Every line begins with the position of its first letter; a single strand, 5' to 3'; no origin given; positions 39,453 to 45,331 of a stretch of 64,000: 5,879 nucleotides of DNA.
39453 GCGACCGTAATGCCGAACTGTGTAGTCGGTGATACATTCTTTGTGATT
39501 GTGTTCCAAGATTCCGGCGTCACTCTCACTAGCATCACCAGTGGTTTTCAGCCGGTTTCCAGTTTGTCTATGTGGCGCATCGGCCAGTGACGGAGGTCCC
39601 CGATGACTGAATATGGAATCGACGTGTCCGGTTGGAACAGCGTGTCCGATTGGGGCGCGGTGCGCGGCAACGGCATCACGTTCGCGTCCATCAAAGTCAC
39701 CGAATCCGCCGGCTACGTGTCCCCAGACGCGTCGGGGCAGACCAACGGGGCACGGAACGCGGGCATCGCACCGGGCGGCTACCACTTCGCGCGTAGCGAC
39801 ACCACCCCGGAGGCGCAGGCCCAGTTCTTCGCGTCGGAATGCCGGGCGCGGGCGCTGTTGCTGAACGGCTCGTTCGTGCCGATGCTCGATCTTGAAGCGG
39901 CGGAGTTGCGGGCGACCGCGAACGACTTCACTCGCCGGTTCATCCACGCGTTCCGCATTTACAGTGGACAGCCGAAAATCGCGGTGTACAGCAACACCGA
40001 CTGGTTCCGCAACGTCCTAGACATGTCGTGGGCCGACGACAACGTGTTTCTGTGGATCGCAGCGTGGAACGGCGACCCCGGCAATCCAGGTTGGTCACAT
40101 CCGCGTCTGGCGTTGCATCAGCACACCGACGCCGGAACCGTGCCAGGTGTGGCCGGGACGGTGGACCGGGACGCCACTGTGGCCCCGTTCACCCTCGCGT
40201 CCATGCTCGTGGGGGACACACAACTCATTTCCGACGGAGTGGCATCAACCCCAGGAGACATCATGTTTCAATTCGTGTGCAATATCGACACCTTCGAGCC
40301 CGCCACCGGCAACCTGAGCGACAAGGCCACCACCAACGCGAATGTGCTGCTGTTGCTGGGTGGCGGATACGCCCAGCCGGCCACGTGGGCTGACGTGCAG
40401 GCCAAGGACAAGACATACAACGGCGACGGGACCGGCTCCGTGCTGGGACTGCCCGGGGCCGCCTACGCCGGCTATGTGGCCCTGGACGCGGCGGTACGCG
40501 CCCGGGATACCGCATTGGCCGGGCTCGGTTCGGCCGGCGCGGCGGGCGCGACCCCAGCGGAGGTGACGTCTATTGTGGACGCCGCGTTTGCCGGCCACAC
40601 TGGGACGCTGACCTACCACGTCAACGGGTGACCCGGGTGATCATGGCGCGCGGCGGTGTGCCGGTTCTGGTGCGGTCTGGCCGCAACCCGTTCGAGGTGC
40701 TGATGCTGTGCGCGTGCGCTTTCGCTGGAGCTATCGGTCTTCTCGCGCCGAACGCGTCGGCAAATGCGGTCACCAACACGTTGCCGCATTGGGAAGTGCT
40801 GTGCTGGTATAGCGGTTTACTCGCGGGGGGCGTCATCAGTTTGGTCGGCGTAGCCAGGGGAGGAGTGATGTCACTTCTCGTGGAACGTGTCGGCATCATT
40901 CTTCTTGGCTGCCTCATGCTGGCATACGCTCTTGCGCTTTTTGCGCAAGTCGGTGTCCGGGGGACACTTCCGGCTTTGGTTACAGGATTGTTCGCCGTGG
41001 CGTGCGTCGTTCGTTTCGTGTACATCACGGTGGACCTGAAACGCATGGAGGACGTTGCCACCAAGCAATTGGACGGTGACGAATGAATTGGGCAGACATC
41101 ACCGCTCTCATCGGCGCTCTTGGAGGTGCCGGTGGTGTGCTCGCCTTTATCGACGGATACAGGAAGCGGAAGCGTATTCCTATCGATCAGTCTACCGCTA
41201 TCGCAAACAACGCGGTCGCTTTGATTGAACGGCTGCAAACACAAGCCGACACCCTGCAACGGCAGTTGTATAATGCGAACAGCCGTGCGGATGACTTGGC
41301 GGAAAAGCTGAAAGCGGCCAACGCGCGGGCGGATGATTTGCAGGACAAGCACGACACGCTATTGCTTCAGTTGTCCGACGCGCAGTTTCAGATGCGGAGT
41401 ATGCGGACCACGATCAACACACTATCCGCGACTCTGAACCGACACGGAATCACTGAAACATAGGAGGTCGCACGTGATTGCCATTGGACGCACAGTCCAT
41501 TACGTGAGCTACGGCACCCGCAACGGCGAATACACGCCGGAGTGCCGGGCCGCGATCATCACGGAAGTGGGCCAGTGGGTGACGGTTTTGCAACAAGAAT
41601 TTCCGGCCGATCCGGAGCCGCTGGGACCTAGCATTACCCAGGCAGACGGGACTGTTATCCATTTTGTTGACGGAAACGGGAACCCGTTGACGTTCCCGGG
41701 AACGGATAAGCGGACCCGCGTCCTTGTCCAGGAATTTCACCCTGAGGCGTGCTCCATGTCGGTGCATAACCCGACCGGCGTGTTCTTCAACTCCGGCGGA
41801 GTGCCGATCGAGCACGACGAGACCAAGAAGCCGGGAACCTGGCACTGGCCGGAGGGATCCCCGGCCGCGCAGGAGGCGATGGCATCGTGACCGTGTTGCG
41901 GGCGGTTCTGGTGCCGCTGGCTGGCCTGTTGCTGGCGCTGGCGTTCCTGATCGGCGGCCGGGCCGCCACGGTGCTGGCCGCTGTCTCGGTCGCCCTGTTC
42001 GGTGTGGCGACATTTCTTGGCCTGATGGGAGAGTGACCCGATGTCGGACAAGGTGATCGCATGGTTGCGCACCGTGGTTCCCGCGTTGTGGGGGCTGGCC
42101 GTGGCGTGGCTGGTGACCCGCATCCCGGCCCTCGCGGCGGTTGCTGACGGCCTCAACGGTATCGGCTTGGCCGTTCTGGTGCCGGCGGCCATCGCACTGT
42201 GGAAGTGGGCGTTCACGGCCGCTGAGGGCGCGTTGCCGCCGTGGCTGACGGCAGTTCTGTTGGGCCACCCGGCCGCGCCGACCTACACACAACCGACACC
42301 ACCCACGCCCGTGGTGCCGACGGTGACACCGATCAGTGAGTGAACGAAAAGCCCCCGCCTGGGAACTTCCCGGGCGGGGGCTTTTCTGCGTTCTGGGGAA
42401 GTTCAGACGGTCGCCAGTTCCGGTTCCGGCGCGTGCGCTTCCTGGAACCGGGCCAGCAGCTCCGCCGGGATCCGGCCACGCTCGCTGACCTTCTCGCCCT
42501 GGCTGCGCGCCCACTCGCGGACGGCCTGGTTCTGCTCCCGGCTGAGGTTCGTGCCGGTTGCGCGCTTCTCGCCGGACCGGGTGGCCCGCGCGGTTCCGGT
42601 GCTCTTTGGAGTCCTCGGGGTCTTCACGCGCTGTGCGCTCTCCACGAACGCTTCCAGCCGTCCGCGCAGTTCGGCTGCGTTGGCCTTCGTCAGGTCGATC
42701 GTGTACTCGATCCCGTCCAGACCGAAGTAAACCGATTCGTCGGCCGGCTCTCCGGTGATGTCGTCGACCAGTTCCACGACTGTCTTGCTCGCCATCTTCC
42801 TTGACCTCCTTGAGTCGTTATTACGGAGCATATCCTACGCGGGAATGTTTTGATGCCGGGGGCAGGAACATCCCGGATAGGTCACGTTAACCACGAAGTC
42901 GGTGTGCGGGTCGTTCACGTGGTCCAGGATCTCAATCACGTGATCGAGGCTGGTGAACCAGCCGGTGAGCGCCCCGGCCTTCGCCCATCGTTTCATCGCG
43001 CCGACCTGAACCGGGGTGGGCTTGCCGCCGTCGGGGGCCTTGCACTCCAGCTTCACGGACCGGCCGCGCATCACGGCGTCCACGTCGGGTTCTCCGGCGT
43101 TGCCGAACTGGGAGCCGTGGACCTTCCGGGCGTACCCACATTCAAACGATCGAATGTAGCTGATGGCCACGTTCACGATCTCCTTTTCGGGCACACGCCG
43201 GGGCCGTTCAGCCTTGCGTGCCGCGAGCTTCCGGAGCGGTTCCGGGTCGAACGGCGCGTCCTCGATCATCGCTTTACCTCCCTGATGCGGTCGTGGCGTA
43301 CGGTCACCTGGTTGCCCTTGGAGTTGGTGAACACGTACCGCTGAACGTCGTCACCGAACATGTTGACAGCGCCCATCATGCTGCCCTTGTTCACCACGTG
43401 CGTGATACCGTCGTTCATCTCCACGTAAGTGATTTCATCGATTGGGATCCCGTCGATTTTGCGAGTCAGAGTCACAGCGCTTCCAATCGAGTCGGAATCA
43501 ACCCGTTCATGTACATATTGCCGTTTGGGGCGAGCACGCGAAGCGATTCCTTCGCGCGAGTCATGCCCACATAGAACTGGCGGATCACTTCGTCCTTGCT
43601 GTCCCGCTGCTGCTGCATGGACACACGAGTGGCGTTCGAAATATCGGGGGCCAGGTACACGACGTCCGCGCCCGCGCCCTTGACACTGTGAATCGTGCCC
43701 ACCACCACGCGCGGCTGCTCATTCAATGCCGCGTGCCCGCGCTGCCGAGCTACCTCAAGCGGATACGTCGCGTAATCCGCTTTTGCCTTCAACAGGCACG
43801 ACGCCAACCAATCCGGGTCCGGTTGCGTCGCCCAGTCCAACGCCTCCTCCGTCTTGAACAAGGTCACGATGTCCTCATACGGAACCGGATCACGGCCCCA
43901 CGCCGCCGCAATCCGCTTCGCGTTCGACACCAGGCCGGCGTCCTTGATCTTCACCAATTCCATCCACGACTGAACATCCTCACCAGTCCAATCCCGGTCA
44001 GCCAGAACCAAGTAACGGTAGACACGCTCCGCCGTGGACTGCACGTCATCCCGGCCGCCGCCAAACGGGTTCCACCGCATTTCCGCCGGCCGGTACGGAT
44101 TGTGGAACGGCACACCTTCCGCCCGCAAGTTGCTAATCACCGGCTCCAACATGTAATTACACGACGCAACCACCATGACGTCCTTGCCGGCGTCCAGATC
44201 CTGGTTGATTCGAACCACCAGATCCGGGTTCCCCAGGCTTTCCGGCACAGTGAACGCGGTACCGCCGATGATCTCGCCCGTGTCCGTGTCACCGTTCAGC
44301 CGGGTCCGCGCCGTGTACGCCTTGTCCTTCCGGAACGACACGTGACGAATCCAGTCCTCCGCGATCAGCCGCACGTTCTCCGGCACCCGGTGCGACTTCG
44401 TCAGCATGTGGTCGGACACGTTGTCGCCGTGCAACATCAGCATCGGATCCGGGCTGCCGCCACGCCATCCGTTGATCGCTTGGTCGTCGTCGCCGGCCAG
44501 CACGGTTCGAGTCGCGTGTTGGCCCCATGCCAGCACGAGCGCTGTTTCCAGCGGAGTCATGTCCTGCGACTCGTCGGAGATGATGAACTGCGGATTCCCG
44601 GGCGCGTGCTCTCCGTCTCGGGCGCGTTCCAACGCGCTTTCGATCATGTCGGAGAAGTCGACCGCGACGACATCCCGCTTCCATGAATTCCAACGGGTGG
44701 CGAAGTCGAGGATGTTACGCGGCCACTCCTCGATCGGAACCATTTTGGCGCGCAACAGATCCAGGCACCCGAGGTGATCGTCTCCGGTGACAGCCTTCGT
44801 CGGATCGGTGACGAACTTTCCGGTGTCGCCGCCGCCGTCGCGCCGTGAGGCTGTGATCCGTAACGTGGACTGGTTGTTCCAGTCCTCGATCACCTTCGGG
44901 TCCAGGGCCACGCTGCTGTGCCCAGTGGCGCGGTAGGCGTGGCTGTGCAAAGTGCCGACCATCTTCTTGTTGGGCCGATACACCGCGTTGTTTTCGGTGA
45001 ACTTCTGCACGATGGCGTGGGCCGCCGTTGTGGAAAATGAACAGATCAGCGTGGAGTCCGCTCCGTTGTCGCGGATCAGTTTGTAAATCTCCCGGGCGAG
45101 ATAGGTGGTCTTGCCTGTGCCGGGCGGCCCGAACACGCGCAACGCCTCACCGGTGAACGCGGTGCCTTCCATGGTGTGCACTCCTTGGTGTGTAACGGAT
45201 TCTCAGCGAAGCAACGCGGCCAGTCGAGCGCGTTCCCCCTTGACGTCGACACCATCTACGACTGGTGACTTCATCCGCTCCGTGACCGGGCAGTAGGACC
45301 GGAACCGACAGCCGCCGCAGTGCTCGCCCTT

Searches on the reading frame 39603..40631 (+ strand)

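Call 58: search_protein_families(library=phrogs, proteins=[window:39603-40631:+], max_evalue=0.001)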
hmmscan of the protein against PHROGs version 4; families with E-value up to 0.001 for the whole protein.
window:39603-40631:+ (342 aa): 5 families
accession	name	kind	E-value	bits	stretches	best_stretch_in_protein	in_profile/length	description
phrog_291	-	lysis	1.2e-33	117.7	1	1-236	111-313/509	endolysin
phrog_6745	-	lysis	2.1e-26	93.7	1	2-160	3-159/396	endolysin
phrog_6219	-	lysis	3.9e-22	80.2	1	5-188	4-182/326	endolysin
phrog_3084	-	lysis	6.1e-14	52.9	1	1-192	157-353/468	endolysin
phrog_35916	-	unknown function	4.9e-11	43.3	1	4-156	5-164/488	-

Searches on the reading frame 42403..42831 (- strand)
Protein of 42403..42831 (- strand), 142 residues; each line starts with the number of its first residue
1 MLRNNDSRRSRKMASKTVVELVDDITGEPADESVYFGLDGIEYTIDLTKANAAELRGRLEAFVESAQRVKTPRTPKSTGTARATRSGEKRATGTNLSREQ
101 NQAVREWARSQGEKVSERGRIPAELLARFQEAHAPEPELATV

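Call 34: search_protein_families(library=pfam, proteins=[window:42403-42831:-], max_evalue=0.001)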
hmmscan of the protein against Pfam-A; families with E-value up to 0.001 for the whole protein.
window:42403-42831:- (142 aa): 2 families
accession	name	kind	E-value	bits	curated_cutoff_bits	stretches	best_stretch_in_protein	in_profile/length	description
PF11774.14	Lsr2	-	3.4e-23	81.5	29.6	1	13-69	1-57/58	Lsr2 dimerization domain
PF23359.1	Lsr2_DNA-bd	-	1.1e-16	60.3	26.9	1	97-132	2-37/37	Lsr2 DNA-binding domain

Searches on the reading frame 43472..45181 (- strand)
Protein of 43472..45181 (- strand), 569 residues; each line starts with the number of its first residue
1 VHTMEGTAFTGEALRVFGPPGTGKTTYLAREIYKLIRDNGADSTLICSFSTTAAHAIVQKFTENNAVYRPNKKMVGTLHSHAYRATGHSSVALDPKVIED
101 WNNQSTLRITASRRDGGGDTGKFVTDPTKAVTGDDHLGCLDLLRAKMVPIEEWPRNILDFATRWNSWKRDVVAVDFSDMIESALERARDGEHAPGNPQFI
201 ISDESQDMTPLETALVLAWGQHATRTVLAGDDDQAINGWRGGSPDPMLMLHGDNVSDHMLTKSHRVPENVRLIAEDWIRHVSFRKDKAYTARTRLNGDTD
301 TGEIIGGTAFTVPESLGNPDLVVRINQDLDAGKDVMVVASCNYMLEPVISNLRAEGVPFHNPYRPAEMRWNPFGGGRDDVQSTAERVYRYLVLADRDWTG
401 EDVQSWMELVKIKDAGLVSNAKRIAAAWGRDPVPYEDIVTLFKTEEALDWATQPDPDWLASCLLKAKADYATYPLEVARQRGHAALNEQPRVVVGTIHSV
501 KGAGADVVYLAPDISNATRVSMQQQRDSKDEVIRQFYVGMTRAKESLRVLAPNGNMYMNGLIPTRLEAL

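Call 33: search_protein_families(library=pfam, proteins=[window:43472-45181:-], max_evalue=0.001)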
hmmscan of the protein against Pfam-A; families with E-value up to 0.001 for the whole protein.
window:43472-45181:- (569 aa): 6 families
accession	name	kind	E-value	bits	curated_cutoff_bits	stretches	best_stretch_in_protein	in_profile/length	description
PF00580.27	UvrD-helicase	-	1.9e-15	57.7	23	1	10-250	12-266/271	UvrD/REP helicase N-terminal domain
PF13245.12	AAA_19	-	9.3e-12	45.7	25.1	1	9-237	9-131/134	AAA domain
PF13361.12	UvrD_C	-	1.9e-09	37.9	25.6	1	486-549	281-345/350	UvrD-like helicase C-terminal domain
PF13538.12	UvrD_C_2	-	3.7e-06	27.1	27.4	1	492-549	2-51/52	UvrD-like helicase C-terminal domain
PF13086.12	AAA_11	-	8.4e-06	26.2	27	1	15-81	21-93/257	AAA domain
PF13604.12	AAA_30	-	0.00047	20.4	27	0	16-58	23-63/191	AAA domain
